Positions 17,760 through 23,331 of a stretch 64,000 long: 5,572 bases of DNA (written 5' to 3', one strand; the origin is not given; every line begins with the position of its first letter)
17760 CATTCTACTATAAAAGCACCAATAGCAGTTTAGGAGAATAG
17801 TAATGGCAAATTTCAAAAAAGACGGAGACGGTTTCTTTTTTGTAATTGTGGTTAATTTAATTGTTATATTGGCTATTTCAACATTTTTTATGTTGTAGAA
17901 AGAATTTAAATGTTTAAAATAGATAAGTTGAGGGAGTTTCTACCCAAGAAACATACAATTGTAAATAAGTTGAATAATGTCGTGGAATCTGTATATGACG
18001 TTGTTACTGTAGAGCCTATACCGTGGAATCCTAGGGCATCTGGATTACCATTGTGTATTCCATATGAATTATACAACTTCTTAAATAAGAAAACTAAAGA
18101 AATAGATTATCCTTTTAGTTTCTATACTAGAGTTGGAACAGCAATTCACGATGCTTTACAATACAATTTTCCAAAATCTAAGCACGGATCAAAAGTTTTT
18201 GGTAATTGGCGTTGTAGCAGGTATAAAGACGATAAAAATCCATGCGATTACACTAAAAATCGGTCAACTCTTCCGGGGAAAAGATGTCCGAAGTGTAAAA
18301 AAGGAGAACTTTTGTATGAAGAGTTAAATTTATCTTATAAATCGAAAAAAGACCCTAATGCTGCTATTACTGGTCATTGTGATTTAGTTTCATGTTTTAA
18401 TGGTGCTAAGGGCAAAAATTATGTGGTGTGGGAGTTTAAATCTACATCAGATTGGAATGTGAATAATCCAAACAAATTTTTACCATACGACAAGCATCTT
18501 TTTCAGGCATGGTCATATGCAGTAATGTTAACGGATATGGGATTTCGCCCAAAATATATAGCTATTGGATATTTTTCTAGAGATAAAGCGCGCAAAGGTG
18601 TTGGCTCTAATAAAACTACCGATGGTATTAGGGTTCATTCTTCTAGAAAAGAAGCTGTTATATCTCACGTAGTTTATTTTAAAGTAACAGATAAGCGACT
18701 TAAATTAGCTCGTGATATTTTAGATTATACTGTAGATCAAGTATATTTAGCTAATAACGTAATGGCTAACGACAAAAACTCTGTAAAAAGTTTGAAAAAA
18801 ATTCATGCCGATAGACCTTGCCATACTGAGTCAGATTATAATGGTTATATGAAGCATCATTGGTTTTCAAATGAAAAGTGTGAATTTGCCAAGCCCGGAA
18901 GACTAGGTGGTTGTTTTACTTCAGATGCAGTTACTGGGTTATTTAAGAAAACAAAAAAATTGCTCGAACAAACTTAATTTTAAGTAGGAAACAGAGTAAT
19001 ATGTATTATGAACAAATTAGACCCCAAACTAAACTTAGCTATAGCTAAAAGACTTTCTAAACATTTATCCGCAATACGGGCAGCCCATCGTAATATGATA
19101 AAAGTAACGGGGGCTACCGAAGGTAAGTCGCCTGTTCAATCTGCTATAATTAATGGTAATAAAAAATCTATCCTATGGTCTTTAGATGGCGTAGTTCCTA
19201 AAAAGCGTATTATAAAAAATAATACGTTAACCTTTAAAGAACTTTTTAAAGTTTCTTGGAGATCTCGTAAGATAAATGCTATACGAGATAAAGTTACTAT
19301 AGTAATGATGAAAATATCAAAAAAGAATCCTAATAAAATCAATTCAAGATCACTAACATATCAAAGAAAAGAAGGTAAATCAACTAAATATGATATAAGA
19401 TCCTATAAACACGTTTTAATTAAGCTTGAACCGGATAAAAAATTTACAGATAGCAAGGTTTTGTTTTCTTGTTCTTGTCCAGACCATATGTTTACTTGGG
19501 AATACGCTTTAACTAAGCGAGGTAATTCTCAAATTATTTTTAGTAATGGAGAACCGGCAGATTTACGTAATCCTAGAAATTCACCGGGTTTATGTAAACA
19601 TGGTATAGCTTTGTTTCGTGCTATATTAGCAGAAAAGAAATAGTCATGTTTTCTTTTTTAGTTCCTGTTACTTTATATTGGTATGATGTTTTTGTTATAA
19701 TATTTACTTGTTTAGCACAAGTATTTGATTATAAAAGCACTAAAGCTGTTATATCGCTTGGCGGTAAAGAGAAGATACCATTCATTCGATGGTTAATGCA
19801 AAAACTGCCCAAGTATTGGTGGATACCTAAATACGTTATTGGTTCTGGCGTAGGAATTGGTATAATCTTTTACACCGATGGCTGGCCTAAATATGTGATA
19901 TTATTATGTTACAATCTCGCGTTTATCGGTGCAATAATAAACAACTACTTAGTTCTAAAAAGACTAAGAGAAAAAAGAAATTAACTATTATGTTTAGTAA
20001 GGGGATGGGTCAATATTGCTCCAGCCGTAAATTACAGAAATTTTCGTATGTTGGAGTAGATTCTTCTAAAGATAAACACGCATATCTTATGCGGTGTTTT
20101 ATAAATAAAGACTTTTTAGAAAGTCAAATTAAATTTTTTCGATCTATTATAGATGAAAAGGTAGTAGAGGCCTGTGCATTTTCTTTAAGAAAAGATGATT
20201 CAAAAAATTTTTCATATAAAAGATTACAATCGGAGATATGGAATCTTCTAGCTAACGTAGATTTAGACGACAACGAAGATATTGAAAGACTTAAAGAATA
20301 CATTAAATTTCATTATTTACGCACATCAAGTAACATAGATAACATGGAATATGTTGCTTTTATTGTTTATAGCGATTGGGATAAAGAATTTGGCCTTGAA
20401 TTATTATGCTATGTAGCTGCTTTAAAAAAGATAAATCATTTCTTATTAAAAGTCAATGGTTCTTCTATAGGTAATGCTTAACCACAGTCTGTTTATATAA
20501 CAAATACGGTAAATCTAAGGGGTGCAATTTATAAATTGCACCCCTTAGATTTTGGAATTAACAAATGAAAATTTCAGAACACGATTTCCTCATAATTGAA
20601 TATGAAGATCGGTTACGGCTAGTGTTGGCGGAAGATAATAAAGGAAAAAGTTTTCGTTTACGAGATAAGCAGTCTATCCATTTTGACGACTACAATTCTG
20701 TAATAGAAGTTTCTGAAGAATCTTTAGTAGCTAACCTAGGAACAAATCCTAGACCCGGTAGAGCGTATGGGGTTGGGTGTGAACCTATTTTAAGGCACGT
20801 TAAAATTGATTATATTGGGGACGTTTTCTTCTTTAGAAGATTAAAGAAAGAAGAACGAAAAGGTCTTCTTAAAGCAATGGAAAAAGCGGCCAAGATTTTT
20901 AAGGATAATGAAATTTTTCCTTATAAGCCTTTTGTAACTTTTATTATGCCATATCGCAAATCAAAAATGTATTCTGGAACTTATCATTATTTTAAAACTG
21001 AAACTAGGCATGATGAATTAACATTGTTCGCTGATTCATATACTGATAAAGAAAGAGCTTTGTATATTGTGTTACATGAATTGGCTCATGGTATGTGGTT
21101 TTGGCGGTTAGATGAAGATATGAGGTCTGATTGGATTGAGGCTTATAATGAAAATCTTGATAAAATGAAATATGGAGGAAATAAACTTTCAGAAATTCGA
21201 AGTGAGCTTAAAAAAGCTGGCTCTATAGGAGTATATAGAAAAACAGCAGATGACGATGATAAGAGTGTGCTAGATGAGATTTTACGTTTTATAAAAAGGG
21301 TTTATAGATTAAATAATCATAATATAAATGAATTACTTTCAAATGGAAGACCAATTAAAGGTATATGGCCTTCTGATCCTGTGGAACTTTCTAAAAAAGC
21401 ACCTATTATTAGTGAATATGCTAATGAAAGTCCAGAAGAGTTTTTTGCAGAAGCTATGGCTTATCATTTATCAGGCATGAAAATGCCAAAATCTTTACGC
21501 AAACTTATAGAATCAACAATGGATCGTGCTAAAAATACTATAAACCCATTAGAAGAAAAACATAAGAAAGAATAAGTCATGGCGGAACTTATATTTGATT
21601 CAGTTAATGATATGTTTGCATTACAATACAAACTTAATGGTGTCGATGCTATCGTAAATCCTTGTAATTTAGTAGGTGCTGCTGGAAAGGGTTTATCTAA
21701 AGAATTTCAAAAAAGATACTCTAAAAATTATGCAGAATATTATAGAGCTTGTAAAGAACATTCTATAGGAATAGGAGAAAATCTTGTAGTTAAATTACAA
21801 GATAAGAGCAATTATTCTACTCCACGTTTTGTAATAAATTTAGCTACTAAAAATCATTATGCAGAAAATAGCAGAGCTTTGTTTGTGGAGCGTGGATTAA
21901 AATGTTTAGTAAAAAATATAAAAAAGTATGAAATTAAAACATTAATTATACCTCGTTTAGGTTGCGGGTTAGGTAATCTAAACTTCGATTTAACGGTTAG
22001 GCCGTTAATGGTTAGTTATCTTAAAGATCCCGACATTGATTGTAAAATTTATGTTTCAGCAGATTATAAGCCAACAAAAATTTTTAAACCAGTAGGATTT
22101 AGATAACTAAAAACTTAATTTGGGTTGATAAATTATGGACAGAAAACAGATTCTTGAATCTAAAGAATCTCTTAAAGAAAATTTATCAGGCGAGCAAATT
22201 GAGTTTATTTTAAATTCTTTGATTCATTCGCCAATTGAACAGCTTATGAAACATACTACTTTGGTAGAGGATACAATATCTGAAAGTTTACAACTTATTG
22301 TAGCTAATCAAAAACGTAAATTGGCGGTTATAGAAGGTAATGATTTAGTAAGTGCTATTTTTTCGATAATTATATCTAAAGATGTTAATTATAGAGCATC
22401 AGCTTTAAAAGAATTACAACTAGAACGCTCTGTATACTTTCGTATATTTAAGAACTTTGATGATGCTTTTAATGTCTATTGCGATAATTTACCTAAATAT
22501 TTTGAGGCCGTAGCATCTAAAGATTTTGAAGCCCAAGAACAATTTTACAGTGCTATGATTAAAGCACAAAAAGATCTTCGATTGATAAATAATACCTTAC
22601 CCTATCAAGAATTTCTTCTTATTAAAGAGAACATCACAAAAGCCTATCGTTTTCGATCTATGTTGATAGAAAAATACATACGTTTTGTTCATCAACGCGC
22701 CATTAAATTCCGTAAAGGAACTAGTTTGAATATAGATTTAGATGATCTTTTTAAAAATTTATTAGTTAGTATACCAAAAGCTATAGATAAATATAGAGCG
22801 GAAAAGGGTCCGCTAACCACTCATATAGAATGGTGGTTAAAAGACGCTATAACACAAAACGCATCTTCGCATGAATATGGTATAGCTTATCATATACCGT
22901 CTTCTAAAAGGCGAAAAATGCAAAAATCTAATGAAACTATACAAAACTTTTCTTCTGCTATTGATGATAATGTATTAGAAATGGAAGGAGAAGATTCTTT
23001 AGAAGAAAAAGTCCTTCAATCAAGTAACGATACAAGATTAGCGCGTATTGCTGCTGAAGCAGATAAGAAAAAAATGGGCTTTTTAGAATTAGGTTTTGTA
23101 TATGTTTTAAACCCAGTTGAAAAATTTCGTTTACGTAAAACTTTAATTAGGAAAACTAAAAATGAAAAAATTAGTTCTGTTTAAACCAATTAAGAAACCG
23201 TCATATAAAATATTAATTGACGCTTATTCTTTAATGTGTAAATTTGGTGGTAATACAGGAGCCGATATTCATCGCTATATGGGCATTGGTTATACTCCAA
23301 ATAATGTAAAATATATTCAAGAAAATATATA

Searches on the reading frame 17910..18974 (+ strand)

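Call 17: search_protein_families(library=phrogs, proteins=[window:17910-18974:+], max_evalue=0.01)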
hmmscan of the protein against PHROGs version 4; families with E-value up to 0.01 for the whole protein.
window:17910-18974:+ (355 aa): 2 families
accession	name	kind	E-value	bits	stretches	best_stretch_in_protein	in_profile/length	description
phrog_1706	-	DNA, RNA and nucleotide metabolism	4.6e-15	56.8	1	42-228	51-190/293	CRISPR/Cas system associated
phrog_2506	-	DNA, RNA and nucleotide metabolism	1.5e-07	31.9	1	60-190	119-229/342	exonuclease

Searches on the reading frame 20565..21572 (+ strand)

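Call 17: search_protein_families(library=phrogs, proteins=[window:20565-21572:+], max_evalue=0.01)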
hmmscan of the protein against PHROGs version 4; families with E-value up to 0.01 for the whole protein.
window:20565-21572:+ (336 aa): 1 family
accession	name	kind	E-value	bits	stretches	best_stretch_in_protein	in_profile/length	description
phrog_17197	-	other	1.3e-55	190.4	1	1-324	2-325/326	peptidase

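Call 47: search_protein_families(library=pfam, proteins=[window:20565-21572:+], max_evalue=0.01)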
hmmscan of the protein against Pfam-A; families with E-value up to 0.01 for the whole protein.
window:20565-21572:+ (336 aa): 0 families

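Call 89: search_protein_families(library=ncbifam, proteins=[window:20565-21572:+], max_evalue=0.01)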
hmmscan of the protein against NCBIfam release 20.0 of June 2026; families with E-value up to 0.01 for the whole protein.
window:20565-21572:+ (336 aa): 0 families

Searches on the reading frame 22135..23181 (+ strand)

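Call 17: search_protein_families(library=phrogs, proteins=[window:22135-23181:+], max_evalue=0.01)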
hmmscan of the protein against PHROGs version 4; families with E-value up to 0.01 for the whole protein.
window:22135-23181:+ (349 aa): 2 families
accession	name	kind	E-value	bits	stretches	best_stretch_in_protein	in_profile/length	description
phrog_17569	-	transcription regulation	3.3e-45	155.9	1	12-295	2-279/341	RNA polymerase sigma factor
phrog_351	-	transcription regulation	6.8e-05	22.6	1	162-300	493-647/928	RNA polymerase sigma factor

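Call 95: search_protein_families(library=pfam, proteins=[window:22135-23181:+], max_evalue=0.01)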
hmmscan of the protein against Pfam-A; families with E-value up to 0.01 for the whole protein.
window:22135-23181:+ (349 aa): 1 family
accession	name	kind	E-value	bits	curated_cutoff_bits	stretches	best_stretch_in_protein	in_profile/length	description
PF04542.20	Sigma70_r2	-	5.2e-05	23.4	24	1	177-241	1-63/71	Sigma-70 region 2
